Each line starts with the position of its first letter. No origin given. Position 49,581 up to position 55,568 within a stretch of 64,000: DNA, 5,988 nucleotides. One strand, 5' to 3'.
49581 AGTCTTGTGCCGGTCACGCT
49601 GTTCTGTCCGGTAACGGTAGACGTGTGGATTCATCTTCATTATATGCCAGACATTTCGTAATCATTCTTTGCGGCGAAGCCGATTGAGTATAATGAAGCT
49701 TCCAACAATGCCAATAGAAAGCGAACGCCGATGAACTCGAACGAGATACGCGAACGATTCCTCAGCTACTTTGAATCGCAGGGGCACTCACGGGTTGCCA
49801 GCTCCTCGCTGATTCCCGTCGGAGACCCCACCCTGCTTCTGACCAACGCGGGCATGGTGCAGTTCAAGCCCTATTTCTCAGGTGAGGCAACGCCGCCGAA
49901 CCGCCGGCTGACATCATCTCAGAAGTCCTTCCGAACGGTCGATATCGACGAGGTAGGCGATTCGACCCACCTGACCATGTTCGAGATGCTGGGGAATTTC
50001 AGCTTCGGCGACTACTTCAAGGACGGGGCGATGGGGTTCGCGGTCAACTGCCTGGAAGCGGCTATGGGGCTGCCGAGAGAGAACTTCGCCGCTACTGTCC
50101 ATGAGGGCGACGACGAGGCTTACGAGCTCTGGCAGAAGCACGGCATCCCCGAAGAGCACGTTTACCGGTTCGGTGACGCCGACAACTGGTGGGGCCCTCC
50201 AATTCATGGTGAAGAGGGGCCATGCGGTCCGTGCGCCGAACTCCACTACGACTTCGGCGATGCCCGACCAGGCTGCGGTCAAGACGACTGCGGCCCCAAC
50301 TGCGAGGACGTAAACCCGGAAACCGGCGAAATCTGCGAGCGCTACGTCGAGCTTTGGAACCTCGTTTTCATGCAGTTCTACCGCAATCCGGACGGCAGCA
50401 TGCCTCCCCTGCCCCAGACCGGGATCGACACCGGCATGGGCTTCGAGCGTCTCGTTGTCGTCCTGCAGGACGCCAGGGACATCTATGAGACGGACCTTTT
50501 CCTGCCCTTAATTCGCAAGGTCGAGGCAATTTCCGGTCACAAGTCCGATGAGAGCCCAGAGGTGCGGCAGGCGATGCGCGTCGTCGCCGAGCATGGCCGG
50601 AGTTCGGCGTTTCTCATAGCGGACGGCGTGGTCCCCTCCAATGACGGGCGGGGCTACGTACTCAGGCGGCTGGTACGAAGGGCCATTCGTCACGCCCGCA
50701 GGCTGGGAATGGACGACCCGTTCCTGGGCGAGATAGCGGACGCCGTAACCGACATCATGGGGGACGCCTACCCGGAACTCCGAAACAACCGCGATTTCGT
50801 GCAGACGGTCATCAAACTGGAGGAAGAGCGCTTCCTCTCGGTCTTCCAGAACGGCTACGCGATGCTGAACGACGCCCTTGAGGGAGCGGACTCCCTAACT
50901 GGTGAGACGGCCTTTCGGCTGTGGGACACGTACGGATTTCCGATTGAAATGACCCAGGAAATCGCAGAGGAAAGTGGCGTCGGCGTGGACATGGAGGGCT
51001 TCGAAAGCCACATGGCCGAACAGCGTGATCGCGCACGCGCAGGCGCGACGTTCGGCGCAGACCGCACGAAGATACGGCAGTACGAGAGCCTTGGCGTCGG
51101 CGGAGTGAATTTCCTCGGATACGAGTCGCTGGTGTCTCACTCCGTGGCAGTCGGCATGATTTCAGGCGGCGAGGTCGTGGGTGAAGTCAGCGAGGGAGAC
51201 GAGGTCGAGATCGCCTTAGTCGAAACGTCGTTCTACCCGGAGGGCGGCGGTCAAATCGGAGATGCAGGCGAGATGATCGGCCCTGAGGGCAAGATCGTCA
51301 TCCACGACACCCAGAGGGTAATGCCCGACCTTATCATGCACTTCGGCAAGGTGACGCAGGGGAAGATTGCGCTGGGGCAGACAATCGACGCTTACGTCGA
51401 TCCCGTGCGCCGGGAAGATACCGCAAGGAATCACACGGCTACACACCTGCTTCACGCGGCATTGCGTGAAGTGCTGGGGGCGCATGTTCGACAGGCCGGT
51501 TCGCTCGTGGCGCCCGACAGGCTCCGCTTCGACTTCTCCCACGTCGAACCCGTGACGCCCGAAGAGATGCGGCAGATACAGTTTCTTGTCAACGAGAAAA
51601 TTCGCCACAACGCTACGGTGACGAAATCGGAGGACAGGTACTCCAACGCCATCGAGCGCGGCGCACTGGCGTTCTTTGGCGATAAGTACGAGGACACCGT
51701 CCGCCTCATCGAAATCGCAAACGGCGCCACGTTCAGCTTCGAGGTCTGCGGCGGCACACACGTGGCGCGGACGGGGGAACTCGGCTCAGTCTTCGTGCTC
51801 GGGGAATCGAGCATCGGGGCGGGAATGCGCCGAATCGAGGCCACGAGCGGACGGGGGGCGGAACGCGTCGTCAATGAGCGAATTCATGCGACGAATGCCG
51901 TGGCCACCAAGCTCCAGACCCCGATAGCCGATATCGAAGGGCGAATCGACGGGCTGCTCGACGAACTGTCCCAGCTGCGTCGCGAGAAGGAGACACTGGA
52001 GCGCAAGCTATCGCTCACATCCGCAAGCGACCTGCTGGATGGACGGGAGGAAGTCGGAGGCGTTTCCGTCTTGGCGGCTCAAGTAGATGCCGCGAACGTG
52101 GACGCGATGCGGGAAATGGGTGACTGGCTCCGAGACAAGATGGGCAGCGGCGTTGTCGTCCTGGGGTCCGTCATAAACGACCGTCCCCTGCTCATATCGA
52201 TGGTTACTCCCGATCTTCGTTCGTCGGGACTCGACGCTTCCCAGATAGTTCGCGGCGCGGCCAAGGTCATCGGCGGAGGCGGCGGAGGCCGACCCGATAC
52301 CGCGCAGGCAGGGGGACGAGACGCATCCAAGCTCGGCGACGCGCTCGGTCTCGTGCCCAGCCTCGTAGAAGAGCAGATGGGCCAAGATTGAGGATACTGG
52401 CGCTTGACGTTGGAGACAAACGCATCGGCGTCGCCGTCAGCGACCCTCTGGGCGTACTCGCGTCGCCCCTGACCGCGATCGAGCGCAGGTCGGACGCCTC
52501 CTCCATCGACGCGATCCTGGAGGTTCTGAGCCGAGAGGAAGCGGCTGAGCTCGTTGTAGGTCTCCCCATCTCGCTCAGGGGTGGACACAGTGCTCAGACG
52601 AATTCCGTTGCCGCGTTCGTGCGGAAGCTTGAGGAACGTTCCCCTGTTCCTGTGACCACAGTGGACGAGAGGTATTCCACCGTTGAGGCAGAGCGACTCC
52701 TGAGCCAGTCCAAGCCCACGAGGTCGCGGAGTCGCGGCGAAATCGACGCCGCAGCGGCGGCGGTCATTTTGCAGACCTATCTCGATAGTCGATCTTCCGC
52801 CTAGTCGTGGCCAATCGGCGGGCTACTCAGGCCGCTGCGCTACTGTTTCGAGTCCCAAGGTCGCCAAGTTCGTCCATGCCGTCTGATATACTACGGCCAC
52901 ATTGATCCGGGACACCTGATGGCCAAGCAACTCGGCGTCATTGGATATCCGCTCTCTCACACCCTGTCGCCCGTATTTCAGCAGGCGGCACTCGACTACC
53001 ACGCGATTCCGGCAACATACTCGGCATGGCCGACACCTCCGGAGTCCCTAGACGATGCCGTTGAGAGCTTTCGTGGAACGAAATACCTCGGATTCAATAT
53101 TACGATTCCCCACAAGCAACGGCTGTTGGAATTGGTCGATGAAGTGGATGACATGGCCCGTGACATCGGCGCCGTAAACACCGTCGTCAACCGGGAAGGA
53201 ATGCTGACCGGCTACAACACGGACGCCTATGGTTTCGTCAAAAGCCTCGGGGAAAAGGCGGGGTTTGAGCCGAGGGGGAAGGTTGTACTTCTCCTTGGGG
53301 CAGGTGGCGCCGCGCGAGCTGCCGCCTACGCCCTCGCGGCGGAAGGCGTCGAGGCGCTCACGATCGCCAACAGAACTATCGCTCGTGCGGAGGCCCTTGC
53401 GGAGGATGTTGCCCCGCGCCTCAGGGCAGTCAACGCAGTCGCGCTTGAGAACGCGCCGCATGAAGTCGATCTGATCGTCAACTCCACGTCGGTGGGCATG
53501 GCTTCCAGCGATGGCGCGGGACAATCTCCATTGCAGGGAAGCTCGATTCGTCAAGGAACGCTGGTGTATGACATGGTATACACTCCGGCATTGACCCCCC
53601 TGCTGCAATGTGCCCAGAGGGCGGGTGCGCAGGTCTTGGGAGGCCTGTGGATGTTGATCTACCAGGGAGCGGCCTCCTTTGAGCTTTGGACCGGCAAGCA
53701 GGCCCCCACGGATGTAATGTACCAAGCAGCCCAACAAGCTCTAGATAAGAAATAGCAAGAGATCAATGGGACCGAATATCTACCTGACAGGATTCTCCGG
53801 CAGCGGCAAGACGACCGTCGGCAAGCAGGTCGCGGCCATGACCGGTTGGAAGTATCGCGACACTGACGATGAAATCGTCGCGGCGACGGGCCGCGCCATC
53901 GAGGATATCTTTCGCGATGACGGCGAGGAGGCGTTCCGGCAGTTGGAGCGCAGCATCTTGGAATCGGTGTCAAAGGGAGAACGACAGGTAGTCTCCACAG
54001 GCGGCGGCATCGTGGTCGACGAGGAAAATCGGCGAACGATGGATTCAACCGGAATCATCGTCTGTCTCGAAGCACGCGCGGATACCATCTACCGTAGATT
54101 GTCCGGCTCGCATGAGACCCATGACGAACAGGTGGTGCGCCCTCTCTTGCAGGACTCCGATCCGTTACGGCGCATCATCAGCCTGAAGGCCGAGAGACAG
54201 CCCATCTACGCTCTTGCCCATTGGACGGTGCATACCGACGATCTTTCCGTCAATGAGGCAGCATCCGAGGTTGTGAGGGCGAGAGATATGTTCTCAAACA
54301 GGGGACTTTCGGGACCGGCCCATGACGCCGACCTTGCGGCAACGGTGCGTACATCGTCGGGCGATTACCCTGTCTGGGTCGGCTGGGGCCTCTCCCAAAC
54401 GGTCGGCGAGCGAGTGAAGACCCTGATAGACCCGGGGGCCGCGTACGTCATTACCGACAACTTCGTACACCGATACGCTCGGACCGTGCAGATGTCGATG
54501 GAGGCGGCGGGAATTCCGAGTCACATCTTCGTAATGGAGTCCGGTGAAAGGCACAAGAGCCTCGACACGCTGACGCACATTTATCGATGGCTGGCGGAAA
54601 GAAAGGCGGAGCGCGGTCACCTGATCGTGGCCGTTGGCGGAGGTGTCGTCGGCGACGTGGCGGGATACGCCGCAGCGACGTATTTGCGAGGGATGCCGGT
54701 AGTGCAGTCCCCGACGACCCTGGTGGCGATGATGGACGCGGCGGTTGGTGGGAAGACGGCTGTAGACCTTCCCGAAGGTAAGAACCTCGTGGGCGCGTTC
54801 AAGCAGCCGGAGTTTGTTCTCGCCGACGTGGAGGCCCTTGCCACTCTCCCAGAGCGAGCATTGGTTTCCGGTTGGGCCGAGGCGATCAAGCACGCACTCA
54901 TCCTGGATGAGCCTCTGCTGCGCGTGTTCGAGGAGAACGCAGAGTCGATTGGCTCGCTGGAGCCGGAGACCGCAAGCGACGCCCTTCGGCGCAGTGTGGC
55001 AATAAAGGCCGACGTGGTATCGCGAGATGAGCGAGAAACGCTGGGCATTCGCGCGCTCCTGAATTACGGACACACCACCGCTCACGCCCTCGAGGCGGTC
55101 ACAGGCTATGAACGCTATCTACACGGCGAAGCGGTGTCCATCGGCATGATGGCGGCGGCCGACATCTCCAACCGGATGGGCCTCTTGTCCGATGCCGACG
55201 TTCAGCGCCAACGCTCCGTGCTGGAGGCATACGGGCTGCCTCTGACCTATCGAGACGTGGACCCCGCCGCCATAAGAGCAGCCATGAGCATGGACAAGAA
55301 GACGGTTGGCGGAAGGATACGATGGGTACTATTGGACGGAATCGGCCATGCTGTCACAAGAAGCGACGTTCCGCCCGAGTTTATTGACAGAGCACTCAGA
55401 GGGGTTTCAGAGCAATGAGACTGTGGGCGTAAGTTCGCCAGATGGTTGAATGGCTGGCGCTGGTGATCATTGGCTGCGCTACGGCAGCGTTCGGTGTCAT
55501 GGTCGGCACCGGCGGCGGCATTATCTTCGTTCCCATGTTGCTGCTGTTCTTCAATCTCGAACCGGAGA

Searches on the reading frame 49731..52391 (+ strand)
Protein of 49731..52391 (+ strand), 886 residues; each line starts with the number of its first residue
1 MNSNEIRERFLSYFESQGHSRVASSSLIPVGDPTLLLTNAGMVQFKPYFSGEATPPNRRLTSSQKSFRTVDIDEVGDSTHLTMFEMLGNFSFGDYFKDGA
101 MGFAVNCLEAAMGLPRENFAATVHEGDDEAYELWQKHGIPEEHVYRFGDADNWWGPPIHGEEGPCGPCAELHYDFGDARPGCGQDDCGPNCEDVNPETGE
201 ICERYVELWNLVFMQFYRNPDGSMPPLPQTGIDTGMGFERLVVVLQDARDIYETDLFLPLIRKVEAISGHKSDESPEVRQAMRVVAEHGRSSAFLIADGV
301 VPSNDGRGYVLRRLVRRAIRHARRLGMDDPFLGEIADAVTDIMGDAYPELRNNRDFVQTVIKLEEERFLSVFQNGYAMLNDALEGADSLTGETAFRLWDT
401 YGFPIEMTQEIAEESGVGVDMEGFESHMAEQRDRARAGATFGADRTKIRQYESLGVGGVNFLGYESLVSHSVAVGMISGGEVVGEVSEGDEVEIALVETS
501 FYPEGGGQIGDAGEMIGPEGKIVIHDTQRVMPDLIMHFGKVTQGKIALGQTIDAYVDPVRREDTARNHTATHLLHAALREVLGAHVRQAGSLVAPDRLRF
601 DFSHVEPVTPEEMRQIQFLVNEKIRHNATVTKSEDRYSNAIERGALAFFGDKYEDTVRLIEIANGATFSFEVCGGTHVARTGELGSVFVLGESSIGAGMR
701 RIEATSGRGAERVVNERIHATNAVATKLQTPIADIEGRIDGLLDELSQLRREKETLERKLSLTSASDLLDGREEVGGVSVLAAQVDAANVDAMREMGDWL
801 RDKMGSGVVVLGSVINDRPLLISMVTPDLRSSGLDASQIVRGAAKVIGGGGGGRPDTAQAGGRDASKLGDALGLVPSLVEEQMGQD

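Call 12: search_protein_families(library=pfam, proteins=[window:49731-52391:+], max_evalue=0.00001)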
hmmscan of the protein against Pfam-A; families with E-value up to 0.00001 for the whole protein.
window:49731-52391:+ (886 aa): 3 families
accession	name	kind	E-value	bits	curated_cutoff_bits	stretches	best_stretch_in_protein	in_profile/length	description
PF01411.24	tRNA-synt_2c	-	1.6e-177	591.8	30.3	1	5-558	1-550/552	tRNA synthetases class II (A)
PF07973.19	tRNA_SAD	-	8.8e-13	48.4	24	1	657-703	1-44/44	Threonyl and Alanyl tRNA synthetase second additional domain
PF02272.25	DHHA1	-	1.1e-12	48.7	25.9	1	778-879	2-100/102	DHHA1 domain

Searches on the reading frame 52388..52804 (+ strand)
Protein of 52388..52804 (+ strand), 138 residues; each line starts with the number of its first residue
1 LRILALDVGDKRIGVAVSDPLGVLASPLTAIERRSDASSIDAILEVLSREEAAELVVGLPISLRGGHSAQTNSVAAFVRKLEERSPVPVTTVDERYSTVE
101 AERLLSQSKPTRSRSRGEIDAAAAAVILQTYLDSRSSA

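Call 12: search_protein_families(library=pfam, proteins=[window:52388-52804:+], max_evalue=0.00001)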
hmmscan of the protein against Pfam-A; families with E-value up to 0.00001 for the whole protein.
window:52388-52804:+ (138 aa): 1 family
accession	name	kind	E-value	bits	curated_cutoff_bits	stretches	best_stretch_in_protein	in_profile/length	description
PF03652.20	RuvX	-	6.2e-44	150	29.2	1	1-134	1-134/134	Holliday junction resolvase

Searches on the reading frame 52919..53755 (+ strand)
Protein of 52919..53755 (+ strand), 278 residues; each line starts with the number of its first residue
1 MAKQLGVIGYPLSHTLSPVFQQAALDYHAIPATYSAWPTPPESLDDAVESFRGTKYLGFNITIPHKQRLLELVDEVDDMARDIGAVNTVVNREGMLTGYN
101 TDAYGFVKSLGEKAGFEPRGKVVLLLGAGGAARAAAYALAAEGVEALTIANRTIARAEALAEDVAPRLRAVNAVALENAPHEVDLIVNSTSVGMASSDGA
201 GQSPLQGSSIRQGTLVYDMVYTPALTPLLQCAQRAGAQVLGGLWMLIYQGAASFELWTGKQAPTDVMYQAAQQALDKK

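Call 12: search_protein_families(library=pfam, proteins=[window:52919-53755:+], max_evalue=0.00001)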
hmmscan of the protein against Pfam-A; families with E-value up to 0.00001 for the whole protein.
window:52919-53755:+ (278 aa): 3 families
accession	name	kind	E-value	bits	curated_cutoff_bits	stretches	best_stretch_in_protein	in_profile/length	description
PF08501.16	Shikimate_dh_N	-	2.1e-25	89.2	27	1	7-89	1-83/83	Shikimate dehydrogenase substrate binding domain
PF18317.6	SDH_C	-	3.6e-16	59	25.8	1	242-272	1-31/31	Shikimate 5'-dehydrogenase C-terminal domain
PF01488.26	Shikimate_DH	-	2.3e-12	47.6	24.3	1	119-191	11-84/138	Shikimate / quinate 5-dehydrogenase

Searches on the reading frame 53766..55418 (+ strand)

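Call 12: search_protein_families(library=pfam, proteins=[window:53766-55418:+], max_evalue=0.00001)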
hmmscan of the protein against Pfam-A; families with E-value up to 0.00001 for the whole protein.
window:53766-55418:+ (550 aa): 5 families
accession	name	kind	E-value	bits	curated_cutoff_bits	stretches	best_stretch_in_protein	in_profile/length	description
PF24621.2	DHQS_C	-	1e-45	155.6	27.6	1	369-513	1-144/144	3-dehydroquinate synthase C-terminal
PF01761.26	DHQ_synthase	-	2.1e-45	153.5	24.2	1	255-366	2-113/115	3-dehydroquinate synthase N-terminal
PF01202.28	SKI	-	2.9e-40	138.4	22.1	1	12-171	2-156/159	Shikimate kinase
PF00465.25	Fe-ADH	-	8e-07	29.2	31.3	1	204-318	5-130/168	Iron-containing alcohol dehydrogenase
PF13238.12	AAA_18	-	1.2e-06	29.4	29.4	1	5-117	1-113/128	AAA domain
